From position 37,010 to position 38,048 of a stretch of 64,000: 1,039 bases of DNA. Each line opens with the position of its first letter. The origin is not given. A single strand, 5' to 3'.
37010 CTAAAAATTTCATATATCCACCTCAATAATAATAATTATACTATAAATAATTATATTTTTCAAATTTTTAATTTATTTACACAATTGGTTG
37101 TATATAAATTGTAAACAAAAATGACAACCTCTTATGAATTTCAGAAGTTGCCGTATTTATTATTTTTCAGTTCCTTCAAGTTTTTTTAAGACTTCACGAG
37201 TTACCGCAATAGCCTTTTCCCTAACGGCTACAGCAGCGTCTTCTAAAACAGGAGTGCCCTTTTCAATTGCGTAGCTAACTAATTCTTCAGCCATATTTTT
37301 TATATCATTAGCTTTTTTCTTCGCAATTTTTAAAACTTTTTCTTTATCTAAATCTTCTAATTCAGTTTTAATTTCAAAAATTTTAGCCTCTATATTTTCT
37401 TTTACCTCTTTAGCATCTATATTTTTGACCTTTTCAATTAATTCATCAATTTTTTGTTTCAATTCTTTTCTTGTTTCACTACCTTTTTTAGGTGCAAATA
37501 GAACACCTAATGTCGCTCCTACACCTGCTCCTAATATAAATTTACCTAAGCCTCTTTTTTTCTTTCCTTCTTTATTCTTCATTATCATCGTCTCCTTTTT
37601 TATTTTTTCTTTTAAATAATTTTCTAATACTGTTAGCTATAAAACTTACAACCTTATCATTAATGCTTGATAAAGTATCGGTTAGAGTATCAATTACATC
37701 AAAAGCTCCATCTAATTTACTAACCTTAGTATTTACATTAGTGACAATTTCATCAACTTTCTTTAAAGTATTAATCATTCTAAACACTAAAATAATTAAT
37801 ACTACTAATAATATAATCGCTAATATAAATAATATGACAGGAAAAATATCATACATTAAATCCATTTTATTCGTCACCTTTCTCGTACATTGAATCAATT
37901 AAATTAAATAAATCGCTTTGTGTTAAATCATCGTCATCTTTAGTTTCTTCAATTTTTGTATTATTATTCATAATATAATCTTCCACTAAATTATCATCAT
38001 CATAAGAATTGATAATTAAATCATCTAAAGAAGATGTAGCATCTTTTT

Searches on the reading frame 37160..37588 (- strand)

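Call 63: search_protein_families(library=padloc, proteins=[window:37160-37588:-], max_evalue=0.1)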
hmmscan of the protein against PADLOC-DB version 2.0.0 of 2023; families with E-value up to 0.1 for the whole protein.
window:37160-37588:- (142 aa): 2 families
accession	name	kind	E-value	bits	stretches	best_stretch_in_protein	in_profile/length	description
PDLC03841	LeoBC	-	0.00057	17.1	1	37-104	363-435/601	-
PDLC03859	LmuB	-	0.027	11.7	1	39-109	416-487/611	-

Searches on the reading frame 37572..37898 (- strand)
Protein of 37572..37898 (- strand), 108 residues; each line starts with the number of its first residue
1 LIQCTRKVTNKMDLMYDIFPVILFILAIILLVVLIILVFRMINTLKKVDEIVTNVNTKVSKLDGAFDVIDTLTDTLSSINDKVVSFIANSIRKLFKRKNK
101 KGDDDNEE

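Call 63: search_protein_families(library=padloc, proteins=[window:37572-37898:-], max_evalue=0.1)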
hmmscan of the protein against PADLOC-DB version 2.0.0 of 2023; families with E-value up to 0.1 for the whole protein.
window:37572-37898:- (108 aa): 2 families
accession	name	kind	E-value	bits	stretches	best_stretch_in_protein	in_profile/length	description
PDLC02970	SP_VI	-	0.0021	16.4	1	61-106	9-53/68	-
PDLC00600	ZorA1|ZorA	-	0.015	11.9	1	25-93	30-98/677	MotA/ExbB/TolQ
